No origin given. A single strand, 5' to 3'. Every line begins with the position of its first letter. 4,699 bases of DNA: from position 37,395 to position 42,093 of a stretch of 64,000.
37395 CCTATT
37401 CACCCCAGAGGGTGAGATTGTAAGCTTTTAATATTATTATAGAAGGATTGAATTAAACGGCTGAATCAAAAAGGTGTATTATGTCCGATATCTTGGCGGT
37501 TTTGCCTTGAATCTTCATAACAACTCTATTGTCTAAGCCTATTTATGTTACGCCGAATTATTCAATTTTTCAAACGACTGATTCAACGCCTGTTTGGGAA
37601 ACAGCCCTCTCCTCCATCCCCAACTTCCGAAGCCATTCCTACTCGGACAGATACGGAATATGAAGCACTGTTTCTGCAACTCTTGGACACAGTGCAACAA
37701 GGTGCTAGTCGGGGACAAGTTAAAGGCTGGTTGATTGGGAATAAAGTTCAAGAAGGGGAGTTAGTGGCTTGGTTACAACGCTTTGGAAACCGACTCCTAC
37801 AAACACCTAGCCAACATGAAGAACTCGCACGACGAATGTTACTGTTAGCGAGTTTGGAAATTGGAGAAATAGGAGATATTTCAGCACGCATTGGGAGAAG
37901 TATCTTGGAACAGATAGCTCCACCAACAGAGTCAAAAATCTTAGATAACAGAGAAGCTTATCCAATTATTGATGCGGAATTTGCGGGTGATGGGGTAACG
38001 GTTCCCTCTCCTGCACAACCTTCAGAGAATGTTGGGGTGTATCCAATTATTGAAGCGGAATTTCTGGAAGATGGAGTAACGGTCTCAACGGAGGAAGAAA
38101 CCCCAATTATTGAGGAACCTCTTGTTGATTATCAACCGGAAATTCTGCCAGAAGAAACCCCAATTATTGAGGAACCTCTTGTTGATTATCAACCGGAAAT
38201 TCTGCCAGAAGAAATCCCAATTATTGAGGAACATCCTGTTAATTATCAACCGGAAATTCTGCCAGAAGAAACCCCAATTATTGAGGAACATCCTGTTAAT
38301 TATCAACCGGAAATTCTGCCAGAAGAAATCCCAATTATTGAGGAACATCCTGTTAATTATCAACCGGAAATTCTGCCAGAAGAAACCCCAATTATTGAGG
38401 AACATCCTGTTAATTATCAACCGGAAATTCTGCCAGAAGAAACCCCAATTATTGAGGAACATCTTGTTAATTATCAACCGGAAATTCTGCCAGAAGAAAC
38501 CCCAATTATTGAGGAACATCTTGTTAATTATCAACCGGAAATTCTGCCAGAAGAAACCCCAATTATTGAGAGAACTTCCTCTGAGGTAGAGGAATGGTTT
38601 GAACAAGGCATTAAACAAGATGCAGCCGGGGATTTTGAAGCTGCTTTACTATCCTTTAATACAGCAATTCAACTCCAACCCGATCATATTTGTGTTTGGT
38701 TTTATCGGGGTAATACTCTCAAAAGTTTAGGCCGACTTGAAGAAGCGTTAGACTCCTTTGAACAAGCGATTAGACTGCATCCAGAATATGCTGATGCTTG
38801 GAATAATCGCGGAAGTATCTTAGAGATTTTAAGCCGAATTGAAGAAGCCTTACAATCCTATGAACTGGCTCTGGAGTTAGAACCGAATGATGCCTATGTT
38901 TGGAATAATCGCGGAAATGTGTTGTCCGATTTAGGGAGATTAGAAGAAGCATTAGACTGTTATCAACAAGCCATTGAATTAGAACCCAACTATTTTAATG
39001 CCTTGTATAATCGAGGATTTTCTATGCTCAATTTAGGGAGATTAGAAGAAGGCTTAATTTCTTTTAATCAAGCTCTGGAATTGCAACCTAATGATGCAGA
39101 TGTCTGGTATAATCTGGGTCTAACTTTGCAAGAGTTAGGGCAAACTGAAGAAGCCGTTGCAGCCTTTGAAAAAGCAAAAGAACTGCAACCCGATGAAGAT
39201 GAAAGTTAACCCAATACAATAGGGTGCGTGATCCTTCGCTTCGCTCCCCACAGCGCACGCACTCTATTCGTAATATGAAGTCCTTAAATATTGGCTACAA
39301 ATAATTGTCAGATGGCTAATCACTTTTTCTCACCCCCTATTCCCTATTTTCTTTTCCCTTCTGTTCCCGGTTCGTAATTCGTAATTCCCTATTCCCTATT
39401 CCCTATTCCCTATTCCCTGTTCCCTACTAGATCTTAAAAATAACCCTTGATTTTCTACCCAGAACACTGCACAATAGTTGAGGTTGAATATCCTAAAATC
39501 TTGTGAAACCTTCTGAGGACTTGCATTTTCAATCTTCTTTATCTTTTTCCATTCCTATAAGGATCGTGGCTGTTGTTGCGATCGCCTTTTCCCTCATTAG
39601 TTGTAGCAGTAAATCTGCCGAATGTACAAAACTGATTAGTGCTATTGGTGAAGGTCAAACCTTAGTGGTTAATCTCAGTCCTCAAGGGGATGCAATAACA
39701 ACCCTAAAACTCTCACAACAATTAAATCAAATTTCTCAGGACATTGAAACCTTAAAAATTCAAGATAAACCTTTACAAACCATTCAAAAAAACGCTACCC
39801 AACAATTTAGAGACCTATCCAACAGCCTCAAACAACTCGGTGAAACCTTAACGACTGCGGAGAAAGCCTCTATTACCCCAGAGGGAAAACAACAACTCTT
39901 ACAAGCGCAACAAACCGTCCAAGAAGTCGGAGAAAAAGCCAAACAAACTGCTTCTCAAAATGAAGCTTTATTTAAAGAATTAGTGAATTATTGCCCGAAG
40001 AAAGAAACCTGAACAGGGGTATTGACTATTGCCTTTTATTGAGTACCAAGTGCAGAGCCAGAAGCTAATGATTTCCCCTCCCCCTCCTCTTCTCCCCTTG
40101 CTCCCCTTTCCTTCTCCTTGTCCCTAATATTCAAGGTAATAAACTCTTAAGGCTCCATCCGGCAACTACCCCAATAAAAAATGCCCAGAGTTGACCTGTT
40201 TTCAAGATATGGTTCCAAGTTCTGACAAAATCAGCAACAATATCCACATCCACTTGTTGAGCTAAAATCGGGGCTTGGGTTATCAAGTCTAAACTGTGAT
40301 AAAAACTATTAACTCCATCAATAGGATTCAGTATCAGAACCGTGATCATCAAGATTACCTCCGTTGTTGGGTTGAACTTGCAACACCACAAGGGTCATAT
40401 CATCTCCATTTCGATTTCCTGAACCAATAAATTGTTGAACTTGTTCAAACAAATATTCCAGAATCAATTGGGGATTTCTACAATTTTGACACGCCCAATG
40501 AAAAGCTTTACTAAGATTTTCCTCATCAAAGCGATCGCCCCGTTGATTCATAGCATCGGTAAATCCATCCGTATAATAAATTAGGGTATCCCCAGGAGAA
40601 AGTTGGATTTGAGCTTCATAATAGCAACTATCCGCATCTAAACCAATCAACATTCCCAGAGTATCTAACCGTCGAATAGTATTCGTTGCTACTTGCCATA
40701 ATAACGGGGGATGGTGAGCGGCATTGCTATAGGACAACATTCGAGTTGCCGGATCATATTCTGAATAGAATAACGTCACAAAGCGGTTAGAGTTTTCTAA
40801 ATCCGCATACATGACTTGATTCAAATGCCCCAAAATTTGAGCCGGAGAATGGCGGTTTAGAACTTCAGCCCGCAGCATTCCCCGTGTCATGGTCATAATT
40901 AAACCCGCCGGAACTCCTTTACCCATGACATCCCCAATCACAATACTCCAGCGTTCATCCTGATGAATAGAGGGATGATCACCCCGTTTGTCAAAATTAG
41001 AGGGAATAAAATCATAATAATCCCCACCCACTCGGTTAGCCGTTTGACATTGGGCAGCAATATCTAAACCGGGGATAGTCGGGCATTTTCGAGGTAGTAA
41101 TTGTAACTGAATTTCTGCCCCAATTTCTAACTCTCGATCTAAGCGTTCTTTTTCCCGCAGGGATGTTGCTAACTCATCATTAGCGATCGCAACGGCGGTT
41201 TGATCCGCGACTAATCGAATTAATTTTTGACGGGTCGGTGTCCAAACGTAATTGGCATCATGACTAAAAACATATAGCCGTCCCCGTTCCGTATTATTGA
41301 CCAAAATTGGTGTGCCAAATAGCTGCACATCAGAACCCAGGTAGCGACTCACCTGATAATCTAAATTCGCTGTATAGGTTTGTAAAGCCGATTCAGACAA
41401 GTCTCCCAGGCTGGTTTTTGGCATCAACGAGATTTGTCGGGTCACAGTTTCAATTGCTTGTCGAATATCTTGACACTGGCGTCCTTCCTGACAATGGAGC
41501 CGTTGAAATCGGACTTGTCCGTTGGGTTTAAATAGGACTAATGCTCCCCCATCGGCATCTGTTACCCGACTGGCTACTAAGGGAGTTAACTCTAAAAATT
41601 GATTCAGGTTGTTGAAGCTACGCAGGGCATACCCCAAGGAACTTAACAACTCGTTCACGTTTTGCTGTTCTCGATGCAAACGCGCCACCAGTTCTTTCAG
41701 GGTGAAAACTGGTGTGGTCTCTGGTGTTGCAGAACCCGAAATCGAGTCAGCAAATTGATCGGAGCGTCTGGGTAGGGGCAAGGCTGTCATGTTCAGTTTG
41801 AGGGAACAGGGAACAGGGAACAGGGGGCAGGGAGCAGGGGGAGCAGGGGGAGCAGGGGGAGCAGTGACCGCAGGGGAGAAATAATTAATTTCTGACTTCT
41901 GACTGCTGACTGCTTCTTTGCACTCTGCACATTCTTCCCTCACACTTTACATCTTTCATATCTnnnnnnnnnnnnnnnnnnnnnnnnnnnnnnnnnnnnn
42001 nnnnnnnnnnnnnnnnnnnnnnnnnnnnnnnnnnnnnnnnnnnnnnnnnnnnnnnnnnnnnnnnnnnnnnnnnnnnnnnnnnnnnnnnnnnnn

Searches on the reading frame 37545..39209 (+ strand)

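Call 79: search_protein_families(library=pfam, proteins=[window:37545-39209:+], max_evalue=0.00001)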
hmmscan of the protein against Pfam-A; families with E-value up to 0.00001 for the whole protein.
window:37545-39209:+ (554 aa): 21 families
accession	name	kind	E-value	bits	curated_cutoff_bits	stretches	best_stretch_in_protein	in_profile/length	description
PF00515.34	TPR_1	-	2.4e-56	185.8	27.8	4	450-483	1-34/34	Tetratricopeptide repeat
PF07719.23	TPR_2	-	4.8e-50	164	27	4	450-483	1-34/34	Tetratricopeptide repeat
PF13414.12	TPR_11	-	8.8e-46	153.8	26.8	4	457-498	1-42/42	TPR repeat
PF13431.12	TPR_17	-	3.8e-43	142.6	24.4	3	507-538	2-33/34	Tetratricopeptide repeat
PF13181.12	TPR_8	-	1.1e-41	137.8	25.7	2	518-550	1-33/34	Tetratricopeptide repeat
PF13432.12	TPR_16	-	9.9e-27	93.5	32.7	3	389-450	4-65/65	Tetratricopeptide repeat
PF13424.12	TPR_12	-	1.2e-23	83.5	30.1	3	416-479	3-74/77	Tetratricopeptide repeat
PF13371.12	TPR_9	-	1.3e-23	83.2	35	2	431-481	10-60/73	Tetratricopeptide repeat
PF01239.28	PPTA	-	3.1e-23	80.4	29.5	0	398-427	1-30/32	Protein prenyltransferase alpha subunit repeat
PF13428.12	TPR_14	-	2.4e-22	77.6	23.5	0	385-423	4-42/44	Tetratricopeptide repeat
PF14559.12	TPR_19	-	2.1e-18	66.8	25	0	499-551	6-58/68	Tetratricopeptide repeat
PF23914.1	TPR_CcmH_CycH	-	4.1e-18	66.2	42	1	508-552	40-84/158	Cytochrome c-type biogenesis protein H TPR domain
PF13174.12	TPR_6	-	1.7e-16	60.1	26.3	0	519-550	1-32/33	Tetratricopeptide repeat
PF13374.12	TPR_10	-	5.4e-12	45.8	27.5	0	454-478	6-30/42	Tetratricopeptide repeat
PF13176.12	TPR_7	-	1.4e-11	43.9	27.9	0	521-550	2-33/36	Tetratricopeptide repeat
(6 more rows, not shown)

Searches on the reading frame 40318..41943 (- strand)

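Call 79: search_protein_families(library=pfam, proteins=[window:40318-41943:-], max_evalue=0.00001)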
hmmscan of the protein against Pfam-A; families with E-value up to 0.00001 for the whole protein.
window:40318-41943:- (541 aa): 1 family
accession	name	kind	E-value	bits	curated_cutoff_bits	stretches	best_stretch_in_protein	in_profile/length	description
PF07228.17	SpoIIE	-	1.3e-55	188.8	25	1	329-523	2-191/192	Stage II sporulation protein E (SpoIIE)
